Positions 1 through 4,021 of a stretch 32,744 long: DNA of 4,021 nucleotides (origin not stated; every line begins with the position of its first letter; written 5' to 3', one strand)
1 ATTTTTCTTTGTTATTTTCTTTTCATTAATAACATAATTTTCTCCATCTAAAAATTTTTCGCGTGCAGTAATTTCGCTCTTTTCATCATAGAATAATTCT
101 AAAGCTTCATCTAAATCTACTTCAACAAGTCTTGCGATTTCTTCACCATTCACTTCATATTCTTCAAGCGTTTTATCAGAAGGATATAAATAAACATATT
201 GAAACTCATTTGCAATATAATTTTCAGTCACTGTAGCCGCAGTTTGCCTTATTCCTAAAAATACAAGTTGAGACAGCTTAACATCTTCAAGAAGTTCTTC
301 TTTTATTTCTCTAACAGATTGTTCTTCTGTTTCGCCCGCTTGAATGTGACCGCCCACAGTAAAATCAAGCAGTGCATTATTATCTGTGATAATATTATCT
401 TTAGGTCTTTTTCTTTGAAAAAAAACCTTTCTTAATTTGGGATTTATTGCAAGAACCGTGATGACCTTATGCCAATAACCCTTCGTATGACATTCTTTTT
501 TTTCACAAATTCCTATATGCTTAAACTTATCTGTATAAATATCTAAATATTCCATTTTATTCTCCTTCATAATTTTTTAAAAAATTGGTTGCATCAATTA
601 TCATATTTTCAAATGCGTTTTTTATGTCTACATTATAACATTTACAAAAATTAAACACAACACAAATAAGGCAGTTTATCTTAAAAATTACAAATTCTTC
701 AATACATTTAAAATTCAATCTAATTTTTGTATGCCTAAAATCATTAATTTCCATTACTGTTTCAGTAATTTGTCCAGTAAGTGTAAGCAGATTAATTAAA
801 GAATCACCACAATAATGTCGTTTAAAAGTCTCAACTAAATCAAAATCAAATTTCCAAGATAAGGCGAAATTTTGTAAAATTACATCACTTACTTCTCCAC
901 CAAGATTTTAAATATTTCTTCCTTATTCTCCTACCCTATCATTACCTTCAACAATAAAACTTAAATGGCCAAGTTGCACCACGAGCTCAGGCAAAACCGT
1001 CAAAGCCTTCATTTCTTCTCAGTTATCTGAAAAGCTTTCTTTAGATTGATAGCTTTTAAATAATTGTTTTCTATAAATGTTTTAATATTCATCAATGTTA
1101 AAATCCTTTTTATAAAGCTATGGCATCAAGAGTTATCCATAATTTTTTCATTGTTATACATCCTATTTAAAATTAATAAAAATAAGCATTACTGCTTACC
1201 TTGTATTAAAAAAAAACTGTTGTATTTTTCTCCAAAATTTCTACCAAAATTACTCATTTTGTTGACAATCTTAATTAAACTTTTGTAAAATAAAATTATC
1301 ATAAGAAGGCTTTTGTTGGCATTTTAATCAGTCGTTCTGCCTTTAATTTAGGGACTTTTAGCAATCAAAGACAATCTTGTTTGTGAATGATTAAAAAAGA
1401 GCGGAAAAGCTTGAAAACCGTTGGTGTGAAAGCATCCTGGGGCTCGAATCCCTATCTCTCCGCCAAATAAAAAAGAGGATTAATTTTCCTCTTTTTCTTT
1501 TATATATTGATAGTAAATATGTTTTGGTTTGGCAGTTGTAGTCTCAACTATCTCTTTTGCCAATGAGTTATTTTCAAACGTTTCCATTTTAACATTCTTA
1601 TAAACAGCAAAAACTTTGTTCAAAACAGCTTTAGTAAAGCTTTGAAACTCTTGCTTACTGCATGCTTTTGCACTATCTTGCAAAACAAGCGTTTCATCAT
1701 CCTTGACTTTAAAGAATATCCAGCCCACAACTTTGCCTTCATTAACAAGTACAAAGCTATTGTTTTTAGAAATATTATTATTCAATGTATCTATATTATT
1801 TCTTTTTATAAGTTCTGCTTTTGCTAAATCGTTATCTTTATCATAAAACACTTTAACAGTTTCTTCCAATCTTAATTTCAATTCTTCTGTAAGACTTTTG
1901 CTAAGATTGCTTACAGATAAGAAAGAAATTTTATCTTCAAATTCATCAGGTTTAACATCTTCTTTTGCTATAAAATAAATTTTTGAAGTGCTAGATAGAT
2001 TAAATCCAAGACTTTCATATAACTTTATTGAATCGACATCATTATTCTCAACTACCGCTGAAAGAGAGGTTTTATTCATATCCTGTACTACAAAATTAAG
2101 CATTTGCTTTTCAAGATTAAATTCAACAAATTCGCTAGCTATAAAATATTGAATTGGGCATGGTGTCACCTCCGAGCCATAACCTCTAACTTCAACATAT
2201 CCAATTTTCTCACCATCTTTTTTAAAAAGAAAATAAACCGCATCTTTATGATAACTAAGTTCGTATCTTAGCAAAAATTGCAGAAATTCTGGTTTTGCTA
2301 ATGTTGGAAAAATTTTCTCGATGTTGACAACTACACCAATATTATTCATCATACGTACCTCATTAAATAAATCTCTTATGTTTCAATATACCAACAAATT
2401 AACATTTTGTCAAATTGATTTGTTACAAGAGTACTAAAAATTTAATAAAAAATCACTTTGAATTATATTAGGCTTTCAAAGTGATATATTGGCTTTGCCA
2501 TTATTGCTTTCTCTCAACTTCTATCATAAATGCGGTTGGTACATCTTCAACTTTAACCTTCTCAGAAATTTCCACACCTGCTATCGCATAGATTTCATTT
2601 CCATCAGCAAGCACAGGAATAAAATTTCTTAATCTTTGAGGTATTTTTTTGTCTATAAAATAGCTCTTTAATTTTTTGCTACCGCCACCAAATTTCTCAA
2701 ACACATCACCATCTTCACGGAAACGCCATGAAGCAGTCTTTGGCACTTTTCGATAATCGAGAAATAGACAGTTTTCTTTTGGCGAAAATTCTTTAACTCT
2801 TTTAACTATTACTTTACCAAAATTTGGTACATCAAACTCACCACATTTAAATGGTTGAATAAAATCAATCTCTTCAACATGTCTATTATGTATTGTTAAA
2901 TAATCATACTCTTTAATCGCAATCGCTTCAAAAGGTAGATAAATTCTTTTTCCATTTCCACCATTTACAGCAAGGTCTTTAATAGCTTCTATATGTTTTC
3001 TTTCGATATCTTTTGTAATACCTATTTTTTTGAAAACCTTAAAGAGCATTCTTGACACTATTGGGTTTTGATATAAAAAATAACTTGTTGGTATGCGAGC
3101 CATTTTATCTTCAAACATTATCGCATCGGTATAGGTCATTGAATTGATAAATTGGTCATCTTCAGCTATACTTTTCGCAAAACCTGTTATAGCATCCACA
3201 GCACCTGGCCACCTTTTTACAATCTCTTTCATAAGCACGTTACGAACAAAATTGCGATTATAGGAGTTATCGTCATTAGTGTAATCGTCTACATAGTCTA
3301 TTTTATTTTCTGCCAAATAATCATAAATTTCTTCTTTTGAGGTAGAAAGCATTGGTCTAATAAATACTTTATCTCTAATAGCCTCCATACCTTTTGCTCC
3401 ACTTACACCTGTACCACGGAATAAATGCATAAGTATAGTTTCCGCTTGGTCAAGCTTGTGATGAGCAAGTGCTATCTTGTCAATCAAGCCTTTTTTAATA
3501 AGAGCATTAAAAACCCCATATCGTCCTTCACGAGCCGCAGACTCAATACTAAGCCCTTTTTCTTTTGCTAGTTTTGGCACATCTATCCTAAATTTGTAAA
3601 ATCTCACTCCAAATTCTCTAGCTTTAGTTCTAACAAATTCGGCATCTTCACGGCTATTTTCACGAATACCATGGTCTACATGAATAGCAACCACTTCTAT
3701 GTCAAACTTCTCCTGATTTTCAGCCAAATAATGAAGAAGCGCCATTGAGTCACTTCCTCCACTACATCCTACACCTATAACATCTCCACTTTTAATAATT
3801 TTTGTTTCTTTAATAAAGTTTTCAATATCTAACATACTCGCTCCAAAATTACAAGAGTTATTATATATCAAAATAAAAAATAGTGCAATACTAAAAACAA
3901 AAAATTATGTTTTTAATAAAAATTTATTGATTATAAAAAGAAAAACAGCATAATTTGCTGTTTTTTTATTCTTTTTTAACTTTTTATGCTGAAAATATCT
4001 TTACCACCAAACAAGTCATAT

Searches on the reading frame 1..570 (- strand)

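Call 13: search_protein_families(library=pfam, proteins=[window:1-570:-], max_evalue=0.001)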
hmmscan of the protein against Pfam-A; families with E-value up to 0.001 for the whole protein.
window:1-570:- (190 aa): 1 family
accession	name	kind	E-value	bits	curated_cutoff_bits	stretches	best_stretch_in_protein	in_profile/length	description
PF00293.34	NUDIX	-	1.6e-08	35.1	21.1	1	35-167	4-130/134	NUDIX domain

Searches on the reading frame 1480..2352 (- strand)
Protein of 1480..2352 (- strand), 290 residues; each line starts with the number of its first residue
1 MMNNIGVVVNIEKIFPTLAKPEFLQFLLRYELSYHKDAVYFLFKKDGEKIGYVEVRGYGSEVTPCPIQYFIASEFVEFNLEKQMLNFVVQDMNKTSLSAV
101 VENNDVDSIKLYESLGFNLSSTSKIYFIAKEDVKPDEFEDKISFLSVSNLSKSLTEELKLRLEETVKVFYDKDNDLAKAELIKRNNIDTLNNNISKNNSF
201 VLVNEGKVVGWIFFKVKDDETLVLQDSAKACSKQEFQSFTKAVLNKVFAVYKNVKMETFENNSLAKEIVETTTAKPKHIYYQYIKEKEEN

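Call 13: search_protein_families(library=pfam, proteins=[window:1480-2352:-], max_evalue=0.001)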
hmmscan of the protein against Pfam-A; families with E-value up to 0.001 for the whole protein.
window:1480-2352:- (290 aa): 3 families
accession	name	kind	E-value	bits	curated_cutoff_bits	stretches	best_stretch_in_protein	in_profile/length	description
PF00583.31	Acetyltransf_1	-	7.9e-06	26.6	20.7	0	32-117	27-116/116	Acetyltransferase (GNAT) family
PF13508.13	Acetyltransf_7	-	0.00026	21.7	27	0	38-118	3-83/84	Acetyltransferase (GNAT) domain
PF13302.13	Acetyltransf_3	-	0.00036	21.7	25.4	0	30-118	45-138/138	Acetyltransferase (GNAT) domain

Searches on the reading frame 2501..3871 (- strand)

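Call 13: search_protein_families(library=pfam, proteins=[window:2501-3871:-], max_evalue=0.001)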
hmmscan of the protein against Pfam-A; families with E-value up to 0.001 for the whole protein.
window:2501-3871:- (456 aa): 3 families
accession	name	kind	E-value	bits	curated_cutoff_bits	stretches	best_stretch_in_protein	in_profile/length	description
PF01171.26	ATP_bind_3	-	5.5e-54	183.1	27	1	33-211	3-181/182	PP-loop family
PF11734.13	TilS_C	-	1.4e-11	44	22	1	381-442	2-64/74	TilS substrate C-terminal domain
PF01507.26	PAPS_reduct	-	0.0002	21.9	22.5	0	35-90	5-54/175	Phosphoadenosine phosphosulfate reductase domain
